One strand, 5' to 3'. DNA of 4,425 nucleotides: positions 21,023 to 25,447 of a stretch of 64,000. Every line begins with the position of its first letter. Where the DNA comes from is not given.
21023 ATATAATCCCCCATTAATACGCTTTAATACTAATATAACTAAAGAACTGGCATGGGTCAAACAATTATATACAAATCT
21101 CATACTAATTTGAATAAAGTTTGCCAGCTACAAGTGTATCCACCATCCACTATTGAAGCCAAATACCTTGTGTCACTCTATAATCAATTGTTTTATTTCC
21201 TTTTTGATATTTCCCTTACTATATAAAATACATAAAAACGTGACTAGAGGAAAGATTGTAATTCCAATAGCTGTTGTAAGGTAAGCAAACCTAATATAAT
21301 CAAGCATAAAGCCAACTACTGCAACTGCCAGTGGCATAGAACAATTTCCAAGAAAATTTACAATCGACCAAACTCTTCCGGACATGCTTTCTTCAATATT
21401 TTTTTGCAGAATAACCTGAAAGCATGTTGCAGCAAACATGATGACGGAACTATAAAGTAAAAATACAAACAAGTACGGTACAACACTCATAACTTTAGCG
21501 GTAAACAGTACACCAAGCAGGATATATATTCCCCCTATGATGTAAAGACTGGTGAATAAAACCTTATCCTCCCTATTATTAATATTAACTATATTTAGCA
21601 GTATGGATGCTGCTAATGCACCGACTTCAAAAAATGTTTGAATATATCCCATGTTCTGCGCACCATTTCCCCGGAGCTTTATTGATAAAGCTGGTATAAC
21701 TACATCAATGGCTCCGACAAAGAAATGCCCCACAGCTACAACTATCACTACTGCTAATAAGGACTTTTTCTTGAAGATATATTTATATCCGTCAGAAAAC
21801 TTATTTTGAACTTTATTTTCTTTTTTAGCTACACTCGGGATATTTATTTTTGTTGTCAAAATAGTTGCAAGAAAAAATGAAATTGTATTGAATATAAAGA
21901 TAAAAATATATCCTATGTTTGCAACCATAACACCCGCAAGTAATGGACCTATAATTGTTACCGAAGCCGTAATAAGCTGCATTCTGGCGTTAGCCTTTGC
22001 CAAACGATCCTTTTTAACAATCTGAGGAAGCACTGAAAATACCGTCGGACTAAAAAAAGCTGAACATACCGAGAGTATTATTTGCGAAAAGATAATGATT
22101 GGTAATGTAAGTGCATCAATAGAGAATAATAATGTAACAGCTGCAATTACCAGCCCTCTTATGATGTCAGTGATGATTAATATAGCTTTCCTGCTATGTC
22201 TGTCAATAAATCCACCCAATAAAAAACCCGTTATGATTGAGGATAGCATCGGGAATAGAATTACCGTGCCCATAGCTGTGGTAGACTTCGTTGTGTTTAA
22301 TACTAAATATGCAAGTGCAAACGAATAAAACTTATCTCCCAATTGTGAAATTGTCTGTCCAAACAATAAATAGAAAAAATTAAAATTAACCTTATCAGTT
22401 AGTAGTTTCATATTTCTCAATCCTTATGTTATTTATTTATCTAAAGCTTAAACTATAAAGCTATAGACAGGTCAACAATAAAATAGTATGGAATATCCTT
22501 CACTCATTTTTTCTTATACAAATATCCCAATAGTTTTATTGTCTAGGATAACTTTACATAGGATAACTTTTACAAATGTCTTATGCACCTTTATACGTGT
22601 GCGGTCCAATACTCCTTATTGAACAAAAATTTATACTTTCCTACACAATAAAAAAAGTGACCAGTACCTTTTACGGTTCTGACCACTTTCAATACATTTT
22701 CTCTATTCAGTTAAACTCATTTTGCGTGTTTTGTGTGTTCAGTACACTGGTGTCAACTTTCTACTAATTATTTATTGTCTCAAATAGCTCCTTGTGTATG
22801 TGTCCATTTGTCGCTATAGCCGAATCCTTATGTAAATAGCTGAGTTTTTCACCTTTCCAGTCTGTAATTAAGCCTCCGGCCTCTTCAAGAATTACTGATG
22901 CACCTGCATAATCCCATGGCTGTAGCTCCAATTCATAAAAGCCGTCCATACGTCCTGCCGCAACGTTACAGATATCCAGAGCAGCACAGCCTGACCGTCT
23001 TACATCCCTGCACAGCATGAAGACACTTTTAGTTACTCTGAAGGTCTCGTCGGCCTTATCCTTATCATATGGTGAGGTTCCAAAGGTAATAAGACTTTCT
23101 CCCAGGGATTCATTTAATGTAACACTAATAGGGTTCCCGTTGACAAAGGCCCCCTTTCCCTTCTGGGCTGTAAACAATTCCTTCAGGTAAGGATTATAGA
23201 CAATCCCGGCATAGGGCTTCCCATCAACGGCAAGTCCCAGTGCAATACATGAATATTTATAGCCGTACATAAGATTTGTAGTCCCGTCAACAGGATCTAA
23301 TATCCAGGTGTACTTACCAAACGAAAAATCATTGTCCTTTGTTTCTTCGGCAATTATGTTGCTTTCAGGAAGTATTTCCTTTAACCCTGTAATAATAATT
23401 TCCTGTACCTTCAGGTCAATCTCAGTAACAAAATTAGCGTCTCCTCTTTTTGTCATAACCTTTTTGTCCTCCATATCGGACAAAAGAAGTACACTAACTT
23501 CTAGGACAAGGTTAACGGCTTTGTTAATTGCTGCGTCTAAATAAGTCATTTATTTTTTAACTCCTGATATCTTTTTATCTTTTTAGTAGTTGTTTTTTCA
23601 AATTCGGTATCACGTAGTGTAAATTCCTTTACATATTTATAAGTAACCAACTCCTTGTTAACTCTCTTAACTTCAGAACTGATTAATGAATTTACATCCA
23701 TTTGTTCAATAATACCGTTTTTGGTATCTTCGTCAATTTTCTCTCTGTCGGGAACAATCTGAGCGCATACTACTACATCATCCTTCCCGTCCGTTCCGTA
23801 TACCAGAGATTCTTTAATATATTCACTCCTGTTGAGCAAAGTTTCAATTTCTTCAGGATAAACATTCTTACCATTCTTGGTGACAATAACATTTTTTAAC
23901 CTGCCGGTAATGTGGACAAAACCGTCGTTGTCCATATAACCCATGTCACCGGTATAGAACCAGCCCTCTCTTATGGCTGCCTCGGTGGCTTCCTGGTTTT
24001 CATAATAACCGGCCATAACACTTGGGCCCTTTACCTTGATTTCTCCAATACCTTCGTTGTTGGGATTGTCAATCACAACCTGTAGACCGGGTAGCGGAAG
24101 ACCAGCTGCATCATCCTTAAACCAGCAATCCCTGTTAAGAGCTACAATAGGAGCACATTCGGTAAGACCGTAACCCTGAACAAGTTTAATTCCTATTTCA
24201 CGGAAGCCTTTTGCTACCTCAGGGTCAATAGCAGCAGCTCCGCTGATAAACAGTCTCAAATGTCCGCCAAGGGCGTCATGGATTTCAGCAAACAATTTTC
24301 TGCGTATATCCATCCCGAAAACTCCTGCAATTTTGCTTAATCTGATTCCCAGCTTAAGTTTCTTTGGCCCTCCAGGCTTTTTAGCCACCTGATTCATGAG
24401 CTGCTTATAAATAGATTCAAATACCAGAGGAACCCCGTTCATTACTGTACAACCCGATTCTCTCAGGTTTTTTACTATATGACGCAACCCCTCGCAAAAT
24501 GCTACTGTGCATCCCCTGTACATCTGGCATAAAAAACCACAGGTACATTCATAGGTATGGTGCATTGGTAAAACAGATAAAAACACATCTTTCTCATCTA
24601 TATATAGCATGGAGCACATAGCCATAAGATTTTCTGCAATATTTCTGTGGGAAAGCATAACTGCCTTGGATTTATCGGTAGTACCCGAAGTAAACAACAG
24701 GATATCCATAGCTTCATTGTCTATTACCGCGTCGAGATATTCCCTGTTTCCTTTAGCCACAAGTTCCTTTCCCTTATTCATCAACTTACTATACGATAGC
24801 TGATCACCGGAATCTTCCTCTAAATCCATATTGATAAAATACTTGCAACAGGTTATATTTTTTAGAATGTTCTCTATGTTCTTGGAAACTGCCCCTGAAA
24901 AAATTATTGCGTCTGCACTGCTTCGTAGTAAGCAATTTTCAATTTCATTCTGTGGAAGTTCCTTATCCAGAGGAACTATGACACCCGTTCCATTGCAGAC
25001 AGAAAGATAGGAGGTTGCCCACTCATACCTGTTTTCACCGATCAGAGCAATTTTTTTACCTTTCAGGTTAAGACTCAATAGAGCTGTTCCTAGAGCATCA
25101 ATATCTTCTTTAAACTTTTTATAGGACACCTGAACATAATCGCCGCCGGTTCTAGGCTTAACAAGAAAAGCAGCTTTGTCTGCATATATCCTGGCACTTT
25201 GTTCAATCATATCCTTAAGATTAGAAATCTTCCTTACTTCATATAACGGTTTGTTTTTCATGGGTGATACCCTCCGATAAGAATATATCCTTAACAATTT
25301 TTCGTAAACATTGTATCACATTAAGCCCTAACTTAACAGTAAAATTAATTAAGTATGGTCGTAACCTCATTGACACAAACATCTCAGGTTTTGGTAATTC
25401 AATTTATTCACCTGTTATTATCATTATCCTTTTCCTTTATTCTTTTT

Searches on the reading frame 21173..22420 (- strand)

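Call 51: search_protein_families(library=pfam, proteins=[window:21173-22420:-], max_evalue=0.00001)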
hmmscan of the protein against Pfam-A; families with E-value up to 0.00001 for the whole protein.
window:21173-22420:- (415 aa): 2 families
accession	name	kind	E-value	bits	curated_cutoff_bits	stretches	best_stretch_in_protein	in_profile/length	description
PF07690.21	MFS_1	-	4.6e-32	111.7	33.4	1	18-362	1-343/347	Major Facilitator Superfamily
PF05977.19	MFS_3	-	1.1e-18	67.5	27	1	18-396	15-392/524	Transmembrane secretion effector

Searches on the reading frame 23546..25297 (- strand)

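Call 51: search_protein_families(library=pfam, proteins=[window:23546-25297:-], max_evalue=0.00001)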
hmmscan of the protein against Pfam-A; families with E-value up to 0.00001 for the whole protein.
window:23546-25297:- (583 aa): 1 family
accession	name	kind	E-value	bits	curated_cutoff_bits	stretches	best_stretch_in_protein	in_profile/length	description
PF00501.34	AMP-binding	-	2.8e-64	217.7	29.9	1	32-432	2-384/384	AMP-binding enzyme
